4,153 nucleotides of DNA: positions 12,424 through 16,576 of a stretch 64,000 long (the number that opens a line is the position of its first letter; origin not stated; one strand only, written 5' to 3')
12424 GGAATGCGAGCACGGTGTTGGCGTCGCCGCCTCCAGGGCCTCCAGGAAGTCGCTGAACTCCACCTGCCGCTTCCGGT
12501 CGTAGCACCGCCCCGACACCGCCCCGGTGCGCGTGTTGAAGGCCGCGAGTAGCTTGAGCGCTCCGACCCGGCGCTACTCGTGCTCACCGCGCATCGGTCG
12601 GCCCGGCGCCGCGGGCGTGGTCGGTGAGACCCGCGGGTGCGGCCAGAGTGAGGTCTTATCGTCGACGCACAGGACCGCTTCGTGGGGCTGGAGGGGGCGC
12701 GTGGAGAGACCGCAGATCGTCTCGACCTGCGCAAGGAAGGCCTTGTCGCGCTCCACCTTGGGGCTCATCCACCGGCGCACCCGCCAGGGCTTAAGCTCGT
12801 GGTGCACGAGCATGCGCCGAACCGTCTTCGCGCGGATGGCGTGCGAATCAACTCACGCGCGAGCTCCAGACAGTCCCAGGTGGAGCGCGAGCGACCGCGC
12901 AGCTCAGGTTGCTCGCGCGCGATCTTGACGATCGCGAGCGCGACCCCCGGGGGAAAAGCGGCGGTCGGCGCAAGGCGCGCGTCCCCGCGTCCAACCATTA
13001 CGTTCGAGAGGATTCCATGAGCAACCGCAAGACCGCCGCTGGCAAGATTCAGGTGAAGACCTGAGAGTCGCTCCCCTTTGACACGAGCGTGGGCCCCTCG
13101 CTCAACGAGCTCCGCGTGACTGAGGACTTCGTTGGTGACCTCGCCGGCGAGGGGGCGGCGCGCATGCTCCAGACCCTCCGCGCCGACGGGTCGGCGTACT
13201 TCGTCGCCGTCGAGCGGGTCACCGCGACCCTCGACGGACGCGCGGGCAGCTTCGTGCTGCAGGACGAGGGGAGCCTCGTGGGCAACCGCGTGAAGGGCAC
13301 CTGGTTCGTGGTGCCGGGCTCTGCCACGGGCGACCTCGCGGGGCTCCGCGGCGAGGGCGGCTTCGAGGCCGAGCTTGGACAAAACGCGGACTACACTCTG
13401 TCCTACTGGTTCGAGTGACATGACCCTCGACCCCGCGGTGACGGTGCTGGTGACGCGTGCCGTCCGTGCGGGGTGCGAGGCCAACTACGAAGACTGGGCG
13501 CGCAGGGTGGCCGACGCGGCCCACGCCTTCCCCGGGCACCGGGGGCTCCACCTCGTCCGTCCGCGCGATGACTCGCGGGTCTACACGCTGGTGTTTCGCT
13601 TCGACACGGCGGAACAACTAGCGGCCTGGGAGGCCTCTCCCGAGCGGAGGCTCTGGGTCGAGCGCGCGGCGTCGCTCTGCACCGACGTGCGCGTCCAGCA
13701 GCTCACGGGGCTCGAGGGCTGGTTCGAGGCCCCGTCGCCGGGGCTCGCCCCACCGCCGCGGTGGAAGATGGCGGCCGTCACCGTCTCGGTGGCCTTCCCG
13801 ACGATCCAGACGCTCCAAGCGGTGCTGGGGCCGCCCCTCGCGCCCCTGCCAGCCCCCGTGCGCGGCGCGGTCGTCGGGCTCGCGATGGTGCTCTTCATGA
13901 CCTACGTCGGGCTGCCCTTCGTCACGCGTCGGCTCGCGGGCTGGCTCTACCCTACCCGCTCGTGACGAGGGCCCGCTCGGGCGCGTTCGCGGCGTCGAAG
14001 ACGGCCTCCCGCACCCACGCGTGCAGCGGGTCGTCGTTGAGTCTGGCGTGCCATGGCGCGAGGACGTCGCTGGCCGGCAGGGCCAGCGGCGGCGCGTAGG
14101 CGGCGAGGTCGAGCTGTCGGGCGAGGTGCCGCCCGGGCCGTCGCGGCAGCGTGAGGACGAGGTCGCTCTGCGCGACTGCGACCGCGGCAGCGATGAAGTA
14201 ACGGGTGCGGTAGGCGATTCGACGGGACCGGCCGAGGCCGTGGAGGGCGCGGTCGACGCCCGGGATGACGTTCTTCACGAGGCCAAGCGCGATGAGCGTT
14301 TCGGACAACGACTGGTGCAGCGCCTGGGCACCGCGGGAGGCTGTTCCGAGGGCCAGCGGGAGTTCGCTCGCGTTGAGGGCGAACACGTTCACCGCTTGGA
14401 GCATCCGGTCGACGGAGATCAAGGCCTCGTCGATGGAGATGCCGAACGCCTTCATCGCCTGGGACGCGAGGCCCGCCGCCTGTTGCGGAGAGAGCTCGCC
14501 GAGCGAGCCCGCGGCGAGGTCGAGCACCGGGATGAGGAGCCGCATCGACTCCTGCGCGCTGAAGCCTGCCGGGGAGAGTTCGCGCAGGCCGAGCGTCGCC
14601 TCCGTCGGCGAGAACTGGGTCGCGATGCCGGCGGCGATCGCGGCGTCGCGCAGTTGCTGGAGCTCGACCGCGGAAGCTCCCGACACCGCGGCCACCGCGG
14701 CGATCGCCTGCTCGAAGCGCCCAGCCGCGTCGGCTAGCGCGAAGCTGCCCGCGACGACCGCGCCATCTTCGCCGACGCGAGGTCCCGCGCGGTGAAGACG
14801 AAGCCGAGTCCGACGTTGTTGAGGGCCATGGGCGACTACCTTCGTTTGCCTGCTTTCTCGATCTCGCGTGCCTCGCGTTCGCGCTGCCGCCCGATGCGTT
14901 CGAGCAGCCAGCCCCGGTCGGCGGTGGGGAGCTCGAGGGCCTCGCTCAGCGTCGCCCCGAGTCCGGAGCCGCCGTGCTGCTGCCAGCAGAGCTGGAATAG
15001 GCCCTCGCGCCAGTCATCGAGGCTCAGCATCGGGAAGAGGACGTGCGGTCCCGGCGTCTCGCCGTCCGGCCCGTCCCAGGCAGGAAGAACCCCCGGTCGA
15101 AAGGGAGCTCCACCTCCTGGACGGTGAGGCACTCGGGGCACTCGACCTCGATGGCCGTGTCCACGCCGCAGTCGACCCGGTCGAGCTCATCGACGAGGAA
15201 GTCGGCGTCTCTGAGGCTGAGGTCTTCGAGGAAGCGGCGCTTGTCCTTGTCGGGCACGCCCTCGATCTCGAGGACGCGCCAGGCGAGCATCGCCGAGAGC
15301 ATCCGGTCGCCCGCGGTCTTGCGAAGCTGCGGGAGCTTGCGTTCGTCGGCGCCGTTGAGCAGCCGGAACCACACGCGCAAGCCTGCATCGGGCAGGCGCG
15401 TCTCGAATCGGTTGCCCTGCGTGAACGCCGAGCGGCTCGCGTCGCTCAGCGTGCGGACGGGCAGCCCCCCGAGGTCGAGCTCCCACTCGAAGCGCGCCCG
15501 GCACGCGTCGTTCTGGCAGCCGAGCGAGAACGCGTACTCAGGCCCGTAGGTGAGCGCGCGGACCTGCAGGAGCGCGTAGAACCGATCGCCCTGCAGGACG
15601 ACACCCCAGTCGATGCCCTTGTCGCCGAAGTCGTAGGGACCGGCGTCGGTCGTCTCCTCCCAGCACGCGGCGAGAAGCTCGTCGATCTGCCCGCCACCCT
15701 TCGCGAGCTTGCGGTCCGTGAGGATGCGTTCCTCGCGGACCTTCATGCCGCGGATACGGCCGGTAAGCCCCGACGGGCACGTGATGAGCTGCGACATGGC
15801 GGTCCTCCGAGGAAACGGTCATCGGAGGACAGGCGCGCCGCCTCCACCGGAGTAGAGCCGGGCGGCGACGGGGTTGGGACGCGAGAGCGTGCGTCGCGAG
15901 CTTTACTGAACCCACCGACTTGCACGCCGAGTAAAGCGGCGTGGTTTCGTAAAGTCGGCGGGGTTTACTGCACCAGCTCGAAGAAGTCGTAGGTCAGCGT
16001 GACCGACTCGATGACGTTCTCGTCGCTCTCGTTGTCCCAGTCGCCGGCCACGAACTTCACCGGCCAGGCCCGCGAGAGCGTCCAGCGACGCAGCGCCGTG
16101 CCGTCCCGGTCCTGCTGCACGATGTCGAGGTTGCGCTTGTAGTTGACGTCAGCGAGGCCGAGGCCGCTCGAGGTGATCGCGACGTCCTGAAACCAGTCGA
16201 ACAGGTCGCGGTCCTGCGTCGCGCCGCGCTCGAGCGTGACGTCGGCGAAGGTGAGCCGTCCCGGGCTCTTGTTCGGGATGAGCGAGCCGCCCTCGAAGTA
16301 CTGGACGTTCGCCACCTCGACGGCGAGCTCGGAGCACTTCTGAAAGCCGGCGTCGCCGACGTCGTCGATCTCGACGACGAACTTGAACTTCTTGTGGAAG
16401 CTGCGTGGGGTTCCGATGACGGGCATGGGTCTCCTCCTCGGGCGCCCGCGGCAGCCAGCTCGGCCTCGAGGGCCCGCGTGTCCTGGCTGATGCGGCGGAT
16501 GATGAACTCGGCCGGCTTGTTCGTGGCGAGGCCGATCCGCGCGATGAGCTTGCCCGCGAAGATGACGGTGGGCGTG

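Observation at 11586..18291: A 5.5-kb contractile-tail fragment is circularly permuted and sits inside another ORF, joined at a 5-bp GCCGG microhomology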

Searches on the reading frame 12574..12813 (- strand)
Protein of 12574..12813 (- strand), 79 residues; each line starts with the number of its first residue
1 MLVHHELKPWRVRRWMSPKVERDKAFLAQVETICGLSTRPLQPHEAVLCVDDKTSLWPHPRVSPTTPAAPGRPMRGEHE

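Call 6: search_protein_families(library=pfam, max_evalue=0.01, proteins=[window:12574-12813:-])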
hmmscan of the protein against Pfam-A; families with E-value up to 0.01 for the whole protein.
window:12574-12813:- (79 aa): 0 families

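Call 58: find_encoding_contigs(protein=window:12577-12813:-, flank=6000, max_places=8)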
Protein seq(79 aa) (79 aa): 9 contigs read that carry it; 8 places shown.
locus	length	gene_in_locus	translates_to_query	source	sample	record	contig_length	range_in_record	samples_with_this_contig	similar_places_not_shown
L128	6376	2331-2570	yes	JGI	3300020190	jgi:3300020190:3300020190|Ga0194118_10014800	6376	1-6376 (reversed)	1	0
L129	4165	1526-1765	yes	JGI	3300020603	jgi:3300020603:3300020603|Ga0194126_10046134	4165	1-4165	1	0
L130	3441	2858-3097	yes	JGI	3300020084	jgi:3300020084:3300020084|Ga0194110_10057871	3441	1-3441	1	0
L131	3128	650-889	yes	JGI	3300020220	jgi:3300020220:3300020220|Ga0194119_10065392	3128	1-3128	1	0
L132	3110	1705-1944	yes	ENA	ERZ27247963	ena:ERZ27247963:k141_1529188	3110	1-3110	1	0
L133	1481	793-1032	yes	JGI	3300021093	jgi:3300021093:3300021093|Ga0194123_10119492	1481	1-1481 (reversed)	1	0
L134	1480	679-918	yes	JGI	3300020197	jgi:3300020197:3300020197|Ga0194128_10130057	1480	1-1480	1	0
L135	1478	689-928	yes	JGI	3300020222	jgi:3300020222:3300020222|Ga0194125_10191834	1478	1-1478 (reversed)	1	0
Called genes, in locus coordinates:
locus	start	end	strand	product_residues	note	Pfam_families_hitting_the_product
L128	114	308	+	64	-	-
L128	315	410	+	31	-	-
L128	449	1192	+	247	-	PF10145:PhageMin_Tail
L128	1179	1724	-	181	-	PF03992:ABM, PF27539:Y2318_C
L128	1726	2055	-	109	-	PF11528:DUF3224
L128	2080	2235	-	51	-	-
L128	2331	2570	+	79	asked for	-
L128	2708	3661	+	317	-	-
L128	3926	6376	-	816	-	?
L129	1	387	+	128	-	?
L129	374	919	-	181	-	PF03992:ABM, PF27539:Y2318_C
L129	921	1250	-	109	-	PF11528:DUF3224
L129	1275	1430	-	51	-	-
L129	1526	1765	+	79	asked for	-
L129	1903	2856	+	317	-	-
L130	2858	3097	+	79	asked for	-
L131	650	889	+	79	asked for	-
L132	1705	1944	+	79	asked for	-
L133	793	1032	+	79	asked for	-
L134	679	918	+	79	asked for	-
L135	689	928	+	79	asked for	-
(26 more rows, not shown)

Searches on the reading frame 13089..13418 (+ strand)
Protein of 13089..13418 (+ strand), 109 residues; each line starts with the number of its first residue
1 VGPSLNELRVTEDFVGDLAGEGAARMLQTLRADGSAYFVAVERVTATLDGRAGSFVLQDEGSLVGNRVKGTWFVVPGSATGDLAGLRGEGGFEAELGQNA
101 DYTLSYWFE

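Call 6: search_protein_families(library=pfam, max_evalue=0.01, proteins=[window:13089-13418:+])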
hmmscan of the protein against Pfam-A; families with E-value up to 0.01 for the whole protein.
window:13089-13418:+ (109 aa): 1 family
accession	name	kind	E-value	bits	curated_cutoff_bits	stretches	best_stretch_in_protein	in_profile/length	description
PF11528.13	DUF3224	-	7.3e-30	103.8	25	1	3-106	22-126/126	Protein of unknown function (DUF3224)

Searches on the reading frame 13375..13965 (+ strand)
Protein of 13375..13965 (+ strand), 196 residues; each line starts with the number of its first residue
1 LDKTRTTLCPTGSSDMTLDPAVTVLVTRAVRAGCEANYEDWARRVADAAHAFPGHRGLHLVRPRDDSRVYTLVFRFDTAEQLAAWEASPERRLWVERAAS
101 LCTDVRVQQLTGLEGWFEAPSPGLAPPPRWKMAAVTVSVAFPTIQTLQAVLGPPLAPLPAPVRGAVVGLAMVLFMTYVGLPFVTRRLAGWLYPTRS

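Call 6: search_protein_families(library=pfam, max_evalue=0.01, proteins=[window:13375-13965:+])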
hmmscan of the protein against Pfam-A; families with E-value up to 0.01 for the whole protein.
window:13375-13965:+ (196 aa): 1 family
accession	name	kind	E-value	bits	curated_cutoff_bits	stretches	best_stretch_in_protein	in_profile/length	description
PF03992.22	ABM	-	3.9e-10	40.2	23.1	1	22-96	2-77/78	Antibiotic biosynthesis monooxygenase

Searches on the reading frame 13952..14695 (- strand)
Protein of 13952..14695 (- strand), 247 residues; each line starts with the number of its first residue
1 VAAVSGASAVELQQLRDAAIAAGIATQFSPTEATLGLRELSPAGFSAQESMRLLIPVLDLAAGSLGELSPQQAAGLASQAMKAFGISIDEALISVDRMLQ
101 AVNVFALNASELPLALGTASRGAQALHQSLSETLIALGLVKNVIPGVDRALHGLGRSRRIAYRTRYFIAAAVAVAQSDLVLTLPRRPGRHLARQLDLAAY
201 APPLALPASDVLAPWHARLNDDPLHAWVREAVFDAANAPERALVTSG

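Call 6: search_protein_families(library=pfam, max_evalue=0.01, proteins=[window:13952-14695:-])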
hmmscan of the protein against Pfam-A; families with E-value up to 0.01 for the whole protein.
window:13952-14695:- (247 aa): 1 family
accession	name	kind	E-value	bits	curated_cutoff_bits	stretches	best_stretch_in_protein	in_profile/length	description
PF10145.14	PhageMin_Tail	-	4.2e-15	56.6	33.2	1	16-142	1-126/201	Phage-related minor tail protein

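Call 46: search_protein_families(library=phrogs, max_evalue=0.001, proteins=[window:13952-14695:-])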
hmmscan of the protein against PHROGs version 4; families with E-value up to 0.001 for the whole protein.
window:13952-14695:- (247 aa): 16 families
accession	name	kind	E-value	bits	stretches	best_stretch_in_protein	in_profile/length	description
phrog_1533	-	tail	2.9e-18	65.9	1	2-142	264-402/1688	tail length tape measure protein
phrog_4704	-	tail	3.5e-17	63.3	1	2-140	230-366/625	tail length tape measure protein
phrog_9696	-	tail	3.8e-17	62.4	1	2-143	92-231/1415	tail length tape measure protein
phrog_991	-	tail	8.4e-14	51.1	1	1-143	308-450/1966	tail length tape measure protein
phrog_28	-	tail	1.9e-10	41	1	1-140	293-431/1228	tail length tape measure protein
phrog_28420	-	tail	2.7e-10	40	1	2-139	69-204/906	tail length tape measure protein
phrog_5218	-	unknown function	3.6e-10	39.6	1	1-139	240-377/1599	-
phrog_19074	-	unknown function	4.4e-08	32.5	1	2-142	166-304/1384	-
phrog_1272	-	tail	3.2e-07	29.5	1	3-132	275-402/1606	tail length tape measure protein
phrog_167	-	tail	7e-07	28.3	1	3-143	297-435/1555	tail length tape measure protein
phrog_14441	-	tail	1.2e-06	29.5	1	3-132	90-217/241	tail length tape measure protein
phrog_5493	-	tail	2.7e-06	27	1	2-142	81-219/1102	tail length tape measure protein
phrog_16692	-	unknown function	4.4e-05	23.1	1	4-91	193-281/1107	-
phrog_26705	-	unknown function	4.8e-05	22.4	1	1-141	316-454/1302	-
phrog_38390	-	tail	8.8e-05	21.7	1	3-161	72-226/1029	tail length tape measure protein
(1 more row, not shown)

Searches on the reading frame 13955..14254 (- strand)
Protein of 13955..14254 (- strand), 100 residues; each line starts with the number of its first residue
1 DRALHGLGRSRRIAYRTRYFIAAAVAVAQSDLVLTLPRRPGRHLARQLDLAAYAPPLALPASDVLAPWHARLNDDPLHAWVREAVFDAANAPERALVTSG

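Call 45: search_protein_families(library=pfam, max_evalue=0.01, proteins=[window:13955-14254:-])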
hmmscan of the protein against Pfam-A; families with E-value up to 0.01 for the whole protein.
seq(100 aa): 0 families

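Call 47: search_protein_families(library=ncbifam, max_evalue=0.1, proteins=[window:13955-14254:-])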
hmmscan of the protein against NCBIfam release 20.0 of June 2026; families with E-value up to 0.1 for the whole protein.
seq(100 aa): 3 families
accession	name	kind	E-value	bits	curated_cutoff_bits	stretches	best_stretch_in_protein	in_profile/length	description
NF050187.1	TransRegBsrAPseudo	equivalog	5e-08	32.4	480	1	11-86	221-296/298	LysR family transcriptional regulator BsrA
NF007063.1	PRK09508.1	equivalog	0.0013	18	262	1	10-87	226-303/307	transcriptional regulator LeuO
NF047710.1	TransRegCitRGProt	equivalog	0.068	12.5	400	1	10-66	221-277/295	DNA-binding transcriptional repressor CitR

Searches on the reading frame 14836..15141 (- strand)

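Call 6: search_protein_families(library=pfam, max_evalue=0.01, proteins=[window:14836-15141:-])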
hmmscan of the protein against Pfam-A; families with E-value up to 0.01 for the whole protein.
window:14836-15141:- (101 aa): 0 families

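Call 46: search_protein_families(library=phrogs, max_evalue=0.001, proteins=[window:14836-15141:-])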
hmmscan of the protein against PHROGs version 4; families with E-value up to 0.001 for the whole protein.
window:14836-15141:- (101 aa): 1 family
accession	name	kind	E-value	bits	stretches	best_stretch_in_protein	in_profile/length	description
phrog_20255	-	unknown function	6.6e-31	107.1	1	40-101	2-63/63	-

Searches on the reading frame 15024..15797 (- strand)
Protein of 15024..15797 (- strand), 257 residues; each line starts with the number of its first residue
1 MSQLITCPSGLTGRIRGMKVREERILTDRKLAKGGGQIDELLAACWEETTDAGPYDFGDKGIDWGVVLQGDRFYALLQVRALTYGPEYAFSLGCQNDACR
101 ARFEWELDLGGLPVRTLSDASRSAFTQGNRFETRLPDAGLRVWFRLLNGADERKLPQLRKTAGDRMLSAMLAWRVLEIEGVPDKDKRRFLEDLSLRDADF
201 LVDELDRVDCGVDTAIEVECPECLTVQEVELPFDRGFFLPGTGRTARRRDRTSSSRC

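Call 6: search_protein_families(library=pfam, max_evalue=0.01, proteins=[window:15024-15797:-])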
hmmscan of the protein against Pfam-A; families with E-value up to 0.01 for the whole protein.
window:15024-15797:- (257 aa): 1 family
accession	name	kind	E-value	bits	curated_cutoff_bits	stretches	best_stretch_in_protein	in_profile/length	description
PF12322.14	T4_baseplate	-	1.5e-06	28.5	24.5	1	6-231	6-211/219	T4 bacteriophage base plate protein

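Call 46: search_protein_families(library=phrogs, max_evalue=0.001, proteins=[window:15024-15797:-])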
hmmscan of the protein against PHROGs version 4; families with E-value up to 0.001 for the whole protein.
window:15024-15797:- (257 aa): 1 family
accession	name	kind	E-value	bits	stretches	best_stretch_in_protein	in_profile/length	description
phrog_150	-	tail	3.1e-18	67.2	1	5-242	17-236/282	baseplate hub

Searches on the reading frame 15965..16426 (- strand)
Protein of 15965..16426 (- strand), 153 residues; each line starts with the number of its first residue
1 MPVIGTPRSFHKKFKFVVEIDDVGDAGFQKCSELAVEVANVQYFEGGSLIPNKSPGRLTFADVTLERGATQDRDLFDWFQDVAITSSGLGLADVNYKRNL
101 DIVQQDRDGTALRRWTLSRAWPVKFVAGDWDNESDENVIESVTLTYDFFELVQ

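Call 6: search_protein_families(library=pfam, max_evalue=0.01, proteins=[window:15965-16426:-])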
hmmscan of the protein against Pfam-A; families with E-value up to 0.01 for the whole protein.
window:15965-16426:- (153 aa): 1 family
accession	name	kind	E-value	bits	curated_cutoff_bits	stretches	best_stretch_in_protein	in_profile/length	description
PF06841.18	Phage_T4_gp19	-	2.5e-32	112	28.2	1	13-149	2-133/134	T4-like virus tail tube protein gp19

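Call 23: find_encoding_contigs(protein=window:15965-16426:-, flank=10000, max_places=8)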
Protein window:15965-16426:- (153 aa): 5 contigs read that carry it; 5 places shown.
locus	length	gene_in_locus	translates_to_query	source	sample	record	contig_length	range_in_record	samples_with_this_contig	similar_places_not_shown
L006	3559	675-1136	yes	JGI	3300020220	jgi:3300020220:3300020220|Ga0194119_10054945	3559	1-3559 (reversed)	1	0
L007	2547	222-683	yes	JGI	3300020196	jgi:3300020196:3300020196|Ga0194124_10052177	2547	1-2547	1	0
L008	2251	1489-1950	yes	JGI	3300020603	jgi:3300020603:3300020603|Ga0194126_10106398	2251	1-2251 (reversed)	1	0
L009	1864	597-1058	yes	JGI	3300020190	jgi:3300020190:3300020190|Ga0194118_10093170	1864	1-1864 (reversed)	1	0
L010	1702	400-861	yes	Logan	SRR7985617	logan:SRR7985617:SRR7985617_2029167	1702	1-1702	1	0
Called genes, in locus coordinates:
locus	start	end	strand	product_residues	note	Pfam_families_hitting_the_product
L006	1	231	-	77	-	?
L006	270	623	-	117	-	-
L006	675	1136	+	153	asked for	PF06841:Phage_T4_gp19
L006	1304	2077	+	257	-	PF12322:T4_baseplate (weak)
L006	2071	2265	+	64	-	-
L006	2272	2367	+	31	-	-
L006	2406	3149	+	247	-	PF10145:PhageMin_Tail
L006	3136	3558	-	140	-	?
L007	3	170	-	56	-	?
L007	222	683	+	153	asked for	PF06841:Phage_T4_gp19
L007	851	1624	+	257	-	PF12322:T4_baseplate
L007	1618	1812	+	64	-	-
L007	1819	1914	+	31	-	-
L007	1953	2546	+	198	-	?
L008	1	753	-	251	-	?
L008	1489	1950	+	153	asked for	PF06841:Phage_T4_gp19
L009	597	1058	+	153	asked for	PF06841:Phage_T4_gp19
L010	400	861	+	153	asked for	PF06841:Phage_T4_gp19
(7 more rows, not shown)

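Call 46: search_protein_families(library=phrogs, max_evalue=0.001, proteins=[window:15965-16426:-])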
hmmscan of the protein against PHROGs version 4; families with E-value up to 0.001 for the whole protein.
window:15965-16426:- (153 aa): 2 families
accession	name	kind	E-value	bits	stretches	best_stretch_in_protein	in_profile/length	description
phrog_4542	-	tail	4.6e-46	157.9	1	3-152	18-181/214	tail tube protein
phrog_45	-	tail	4.9e-05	23.7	1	77-150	177-253/350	tail tube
